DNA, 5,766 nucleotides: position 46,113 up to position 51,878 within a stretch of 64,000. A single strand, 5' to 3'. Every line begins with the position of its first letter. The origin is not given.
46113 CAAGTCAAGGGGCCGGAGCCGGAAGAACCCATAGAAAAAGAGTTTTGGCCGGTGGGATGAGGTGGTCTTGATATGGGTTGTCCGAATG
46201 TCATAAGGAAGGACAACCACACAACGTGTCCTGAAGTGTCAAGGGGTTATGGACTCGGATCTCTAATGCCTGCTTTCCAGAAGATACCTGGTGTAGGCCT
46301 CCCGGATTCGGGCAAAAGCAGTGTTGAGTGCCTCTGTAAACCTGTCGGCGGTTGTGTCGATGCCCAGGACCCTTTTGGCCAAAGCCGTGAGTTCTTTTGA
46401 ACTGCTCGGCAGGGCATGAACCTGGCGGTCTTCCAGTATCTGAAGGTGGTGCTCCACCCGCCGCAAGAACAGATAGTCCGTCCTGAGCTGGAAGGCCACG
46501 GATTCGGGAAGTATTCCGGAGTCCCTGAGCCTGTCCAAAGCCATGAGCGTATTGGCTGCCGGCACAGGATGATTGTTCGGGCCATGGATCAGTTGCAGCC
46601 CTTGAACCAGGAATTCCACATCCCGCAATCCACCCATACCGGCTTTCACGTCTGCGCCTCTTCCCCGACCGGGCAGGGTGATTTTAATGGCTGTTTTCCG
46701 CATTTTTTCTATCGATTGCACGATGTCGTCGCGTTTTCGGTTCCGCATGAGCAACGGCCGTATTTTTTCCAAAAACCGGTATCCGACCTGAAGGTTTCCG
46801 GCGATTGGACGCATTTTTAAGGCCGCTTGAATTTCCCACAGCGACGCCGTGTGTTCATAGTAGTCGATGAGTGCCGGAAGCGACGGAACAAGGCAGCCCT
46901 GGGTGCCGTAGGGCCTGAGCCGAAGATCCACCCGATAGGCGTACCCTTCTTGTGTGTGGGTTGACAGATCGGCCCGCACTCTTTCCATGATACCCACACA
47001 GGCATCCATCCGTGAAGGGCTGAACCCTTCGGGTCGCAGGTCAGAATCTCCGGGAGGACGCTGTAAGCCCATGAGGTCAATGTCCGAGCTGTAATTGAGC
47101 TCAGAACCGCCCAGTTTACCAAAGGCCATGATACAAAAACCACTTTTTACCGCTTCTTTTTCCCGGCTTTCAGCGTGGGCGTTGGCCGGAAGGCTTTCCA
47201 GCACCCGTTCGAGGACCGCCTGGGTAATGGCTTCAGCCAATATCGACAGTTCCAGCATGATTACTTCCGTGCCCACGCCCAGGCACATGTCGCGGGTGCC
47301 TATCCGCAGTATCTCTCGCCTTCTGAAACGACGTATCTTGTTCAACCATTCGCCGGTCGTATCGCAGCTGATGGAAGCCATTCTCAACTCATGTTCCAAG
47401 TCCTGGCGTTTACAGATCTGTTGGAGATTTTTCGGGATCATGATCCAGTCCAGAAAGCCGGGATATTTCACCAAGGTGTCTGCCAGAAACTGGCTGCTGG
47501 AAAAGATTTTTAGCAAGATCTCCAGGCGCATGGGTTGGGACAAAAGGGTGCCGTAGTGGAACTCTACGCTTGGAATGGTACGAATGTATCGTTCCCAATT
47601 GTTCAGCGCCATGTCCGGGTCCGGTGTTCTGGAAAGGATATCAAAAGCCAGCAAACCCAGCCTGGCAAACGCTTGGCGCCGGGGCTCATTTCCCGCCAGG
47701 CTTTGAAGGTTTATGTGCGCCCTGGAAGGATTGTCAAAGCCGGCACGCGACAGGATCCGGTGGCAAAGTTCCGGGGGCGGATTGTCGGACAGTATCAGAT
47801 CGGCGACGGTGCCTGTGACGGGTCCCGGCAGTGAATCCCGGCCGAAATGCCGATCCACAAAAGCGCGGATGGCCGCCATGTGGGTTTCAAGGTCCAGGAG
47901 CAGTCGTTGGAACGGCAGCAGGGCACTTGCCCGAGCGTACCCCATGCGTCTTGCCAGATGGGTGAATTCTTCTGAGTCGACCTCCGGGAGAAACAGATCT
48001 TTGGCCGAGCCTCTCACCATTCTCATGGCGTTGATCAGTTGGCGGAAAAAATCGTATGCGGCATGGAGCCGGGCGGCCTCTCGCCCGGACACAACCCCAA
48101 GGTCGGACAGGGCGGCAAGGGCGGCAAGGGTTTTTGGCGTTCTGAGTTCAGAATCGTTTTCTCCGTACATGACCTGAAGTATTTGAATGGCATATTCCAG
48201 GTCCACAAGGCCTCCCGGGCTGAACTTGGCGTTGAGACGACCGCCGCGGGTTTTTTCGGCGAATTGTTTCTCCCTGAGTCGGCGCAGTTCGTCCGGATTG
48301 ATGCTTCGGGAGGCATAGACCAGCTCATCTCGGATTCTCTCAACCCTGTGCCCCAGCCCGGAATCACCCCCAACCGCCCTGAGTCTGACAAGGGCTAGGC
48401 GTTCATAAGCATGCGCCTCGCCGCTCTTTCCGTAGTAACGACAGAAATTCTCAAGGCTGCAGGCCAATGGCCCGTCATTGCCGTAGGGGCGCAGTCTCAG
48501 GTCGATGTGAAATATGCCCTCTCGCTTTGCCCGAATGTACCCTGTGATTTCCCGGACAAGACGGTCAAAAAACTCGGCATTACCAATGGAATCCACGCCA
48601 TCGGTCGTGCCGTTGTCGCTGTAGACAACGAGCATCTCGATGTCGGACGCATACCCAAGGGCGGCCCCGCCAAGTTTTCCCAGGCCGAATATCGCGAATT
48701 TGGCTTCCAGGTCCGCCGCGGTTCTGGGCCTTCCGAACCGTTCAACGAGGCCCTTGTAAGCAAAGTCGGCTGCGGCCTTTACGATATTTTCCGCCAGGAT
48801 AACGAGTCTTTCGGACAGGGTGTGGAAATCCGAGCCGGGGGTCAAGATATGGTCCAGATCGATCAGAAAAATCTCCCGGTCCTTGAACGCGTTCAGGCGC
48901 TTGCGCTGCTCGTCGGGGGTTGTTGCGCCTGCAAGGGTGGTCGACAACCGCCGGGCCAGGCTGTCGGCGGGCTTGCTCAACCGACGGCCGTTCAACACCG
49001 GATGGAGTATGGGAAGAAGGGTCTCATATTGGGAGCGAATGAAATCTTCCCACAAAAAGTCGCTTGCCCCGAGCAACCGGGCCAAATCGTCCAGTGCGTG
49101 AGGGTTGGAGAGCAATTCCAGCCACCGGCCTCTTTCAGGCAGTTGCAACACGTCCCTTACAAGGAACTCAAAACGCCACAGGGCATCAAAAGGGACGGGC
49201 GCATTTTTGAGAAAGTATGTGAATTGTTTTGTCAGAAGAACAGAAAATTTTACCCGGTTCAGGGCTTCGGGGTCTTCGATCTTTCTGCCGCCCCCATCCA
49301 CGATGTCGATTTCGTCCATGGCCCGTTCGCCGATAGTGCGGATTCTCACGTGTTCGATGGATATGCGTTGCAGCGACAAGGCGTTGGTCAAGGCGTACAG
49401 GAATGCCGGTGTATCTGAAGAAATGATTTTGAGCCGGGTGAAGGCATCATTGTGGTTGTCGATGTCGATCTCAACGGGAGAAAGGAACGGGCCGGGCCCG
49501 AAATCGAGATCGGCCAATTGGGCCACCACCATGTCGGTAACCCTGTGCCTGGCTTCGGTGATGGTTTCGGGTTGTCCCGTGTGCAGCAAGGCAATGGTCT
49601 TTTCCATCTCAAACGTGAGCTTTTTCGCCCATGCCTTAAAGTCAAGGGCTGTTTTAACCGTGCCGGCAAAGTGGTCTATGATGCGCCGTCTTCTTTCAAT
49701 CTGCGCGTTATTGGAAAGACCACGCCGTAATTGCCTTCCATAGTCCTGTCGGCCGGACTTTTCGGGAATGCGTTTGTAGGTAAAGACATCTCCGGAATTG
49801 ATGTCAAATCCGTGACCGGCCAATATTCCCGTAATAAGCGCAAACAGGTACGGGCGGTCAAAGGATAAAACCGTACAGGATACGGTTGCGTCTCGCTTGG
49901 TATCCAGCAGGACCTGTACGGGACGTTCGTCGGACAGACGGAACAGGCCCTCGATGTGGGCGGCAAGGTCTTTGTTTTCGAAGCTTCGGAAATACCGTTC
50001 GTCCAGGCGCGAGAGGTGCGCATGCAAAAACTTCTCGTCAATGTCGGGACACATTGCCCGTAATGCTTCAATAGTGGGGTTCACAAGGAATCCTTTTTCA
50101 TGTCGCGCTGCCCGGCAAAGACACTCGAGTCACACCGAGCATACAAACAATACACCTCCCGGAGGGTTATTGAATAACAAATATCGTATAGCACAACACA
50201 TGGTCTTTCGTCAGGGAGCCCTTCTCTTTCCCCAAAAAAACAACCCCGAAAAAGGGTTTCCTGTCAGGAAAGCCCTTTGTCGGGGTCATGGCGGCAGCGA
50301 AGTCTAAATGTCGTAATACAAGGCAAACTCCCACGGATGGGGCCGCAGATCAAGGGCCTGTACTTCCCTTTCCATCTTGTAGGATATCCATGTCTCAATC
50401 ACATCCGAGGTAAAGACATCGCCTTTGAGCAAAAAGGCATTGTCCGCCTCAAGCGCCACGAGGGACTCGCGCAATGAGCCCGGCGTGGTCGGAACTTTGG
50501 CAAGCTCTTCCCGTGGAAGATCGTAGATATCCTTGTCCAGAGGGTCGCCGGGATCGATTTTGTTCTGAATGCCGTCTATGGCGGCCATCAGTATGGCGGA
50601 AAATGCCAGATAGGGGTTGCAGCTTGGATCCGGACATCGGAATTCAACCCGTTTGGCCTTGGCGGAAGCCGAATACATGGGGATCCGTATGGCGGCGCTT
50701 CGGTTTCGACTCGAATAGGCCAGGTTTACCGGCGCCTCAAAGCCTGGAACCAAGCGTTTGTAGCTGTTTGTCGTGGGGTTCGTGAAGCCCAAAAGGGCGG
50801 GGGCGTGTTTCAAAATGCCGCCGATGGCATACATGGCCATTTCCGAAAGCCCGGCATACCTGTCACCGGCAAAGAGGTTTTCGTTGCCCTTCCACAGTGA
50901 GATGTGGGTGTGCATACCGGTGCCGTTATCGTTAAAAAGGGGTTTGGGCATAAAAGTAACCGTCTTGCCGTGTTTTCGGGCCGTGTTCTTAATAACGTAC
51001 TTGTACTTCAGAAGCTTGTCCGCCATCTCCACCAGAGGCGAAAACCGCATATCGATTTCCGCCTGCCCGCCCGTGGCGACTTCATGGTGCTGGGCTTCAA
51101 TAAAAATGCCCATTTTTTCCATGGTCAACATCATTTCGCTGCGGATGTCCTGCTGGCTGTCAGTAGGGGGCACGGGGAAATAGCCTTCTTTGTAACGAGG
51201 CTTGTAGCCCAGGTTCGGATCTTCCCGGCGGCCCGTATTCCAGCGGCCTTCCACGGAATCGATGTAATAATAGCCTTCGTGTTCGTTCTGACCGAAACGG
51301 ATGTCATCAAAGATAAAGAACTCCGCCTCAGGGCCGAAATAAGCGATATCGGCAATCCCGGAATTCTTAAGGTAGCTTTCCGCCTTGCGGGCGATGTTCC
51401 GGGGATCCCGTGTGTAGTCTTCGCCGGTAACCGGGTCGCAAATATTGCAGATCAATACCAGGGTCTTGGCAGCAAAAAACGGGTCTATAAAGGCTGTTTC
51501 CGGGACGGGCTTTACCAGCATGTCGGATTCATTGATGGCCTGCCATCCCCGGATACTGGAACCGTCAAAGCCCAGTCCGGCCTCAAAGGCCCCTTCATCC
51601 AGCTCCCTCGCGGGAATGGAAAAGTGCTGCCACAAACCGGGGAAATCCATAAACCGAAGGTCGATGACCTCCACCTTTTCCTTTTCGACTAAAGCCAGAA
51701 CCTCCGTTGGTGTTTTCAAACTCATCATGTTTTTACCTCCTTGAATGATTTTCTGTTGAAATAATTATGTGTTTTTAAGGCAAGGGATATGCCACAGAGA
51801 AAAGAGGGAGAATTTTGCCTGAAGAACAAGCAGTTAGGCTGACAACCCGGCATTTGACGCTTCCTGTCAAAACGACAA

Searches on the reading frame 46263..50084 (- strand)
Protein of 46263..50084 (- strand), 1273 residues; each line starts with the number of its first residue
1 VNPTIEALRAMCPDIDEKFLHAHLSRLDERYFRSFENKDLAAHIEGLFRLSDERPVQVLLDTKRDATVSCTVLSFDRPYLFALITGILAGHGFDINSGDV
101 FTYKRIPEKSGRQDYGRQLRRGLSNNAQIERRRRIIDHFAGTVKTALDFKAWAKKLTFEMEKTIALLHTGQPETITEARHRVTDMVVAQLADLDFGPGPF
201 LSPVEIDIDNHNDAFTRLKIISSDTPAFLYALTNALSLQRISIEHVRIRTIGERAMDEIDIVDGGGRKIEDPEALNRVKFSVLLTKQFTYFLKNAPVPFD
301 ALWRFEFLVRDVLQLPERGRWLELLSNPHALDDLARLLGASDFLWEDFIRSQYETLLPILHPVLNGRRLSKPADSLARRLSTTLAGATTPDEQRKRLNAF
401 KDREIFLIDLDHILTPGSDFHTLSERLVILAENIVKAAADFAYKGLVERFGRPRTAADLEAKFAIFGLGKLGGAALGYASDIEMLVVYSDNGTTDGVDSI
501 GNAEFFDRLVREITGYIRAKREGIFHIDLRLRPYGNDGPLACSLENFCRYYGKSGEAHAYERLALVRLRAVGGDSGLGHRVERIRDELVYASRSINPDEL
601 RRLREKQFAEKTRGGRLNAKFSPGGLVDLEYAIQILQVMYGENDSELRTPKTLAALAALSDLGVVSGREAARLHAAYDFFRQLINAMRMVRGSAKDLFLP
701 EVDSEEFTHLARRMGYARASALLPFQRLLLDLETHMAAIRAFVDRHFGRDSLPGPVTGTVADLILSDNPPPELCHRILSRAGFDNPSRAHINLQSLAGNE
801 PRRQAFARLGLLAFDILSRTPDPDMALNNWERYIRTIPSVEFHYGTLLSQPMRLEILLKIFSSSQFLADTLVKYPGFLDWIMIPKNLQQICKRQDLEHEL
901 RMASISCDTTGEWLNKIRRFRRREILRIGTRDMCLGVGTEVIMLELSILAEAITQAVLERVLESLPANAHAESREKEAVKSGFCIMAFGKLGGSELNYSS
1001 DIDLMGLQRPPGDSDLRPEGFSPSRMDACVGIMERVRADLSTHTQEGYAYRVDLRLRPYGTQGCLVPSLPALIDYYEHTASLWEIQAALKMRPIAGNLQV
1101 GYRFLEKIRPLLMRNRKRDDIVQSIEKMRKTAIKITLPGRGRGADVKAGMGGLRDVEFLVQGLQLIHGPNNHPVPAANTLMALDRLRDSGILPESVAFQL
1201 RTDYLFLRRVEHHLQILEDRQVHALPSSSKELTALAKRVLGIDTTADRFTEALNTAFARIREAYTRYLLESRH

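Call 16: search_protein_families(library=pfam, proteins=[window:46263-50084:-], max_evalue=0.0001)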
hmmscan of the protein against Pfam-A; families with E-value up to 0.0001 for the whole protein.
window:46263-50084:- (1273 aa): 3 families
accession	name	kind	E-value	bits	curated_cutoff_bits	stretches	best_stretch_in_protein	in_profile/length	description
PF03710.21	GlnE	-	4.2e-95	318.4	24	2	856-1106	3-251/252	Glutamate-ammonia ligase adenylyltransferase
PF08335.16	GlnD_UR_UTase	-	1.1e-42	145.9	21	2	1143-1265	25-138/141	GlnD PII-uridylyltransferase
PF01842.31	ACT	-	5.4e-05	23.3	27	0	218-263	3-47/66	ACT domain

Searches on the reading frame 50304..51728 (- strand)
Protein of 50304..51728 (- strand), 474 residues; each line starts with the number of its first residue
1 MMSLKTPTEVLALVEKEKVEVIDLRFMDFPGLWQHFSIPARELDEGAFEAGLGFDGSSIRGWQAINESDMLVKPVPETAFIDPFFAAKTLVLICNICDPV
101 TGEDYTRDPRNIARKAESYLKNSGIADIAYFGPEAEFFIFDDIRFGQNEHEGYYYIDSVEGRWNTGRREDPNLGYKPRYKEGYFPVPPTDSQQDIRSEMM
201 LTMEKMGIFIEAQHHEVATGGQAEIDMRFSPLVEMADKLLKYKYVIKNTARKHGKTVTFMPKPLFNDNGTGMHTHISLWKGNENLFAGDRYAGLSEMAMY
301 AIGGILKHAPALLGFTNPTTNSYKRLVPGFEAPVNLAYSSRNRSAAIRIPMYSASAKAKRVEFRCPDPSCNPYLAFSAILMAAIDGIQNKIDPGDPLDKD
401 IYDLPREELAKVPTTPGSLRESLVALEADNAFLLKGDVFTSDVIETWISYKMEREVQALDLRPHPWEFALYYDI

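Call 16: search_protein_families(library=pfam, proteins=[window:50304-51728:-], max_evalue=0.0001)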
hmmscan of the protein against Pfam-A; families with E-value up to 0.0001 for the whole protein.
window:50304-51728:- (474 aa): 2 families
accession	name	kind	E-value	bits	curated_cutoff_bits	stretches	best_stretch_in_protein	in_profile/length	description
PF00120.29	Gln-synt_C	-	2.1e-135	451.7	24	1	107-471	2-344/344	Glutamine synthetase, catalytic domain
PF03951.24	Gln-synt_N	-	5.4e-32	109.7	33.4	1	18-99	1-82/82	Glutamine synthetase, beta-Grasp domain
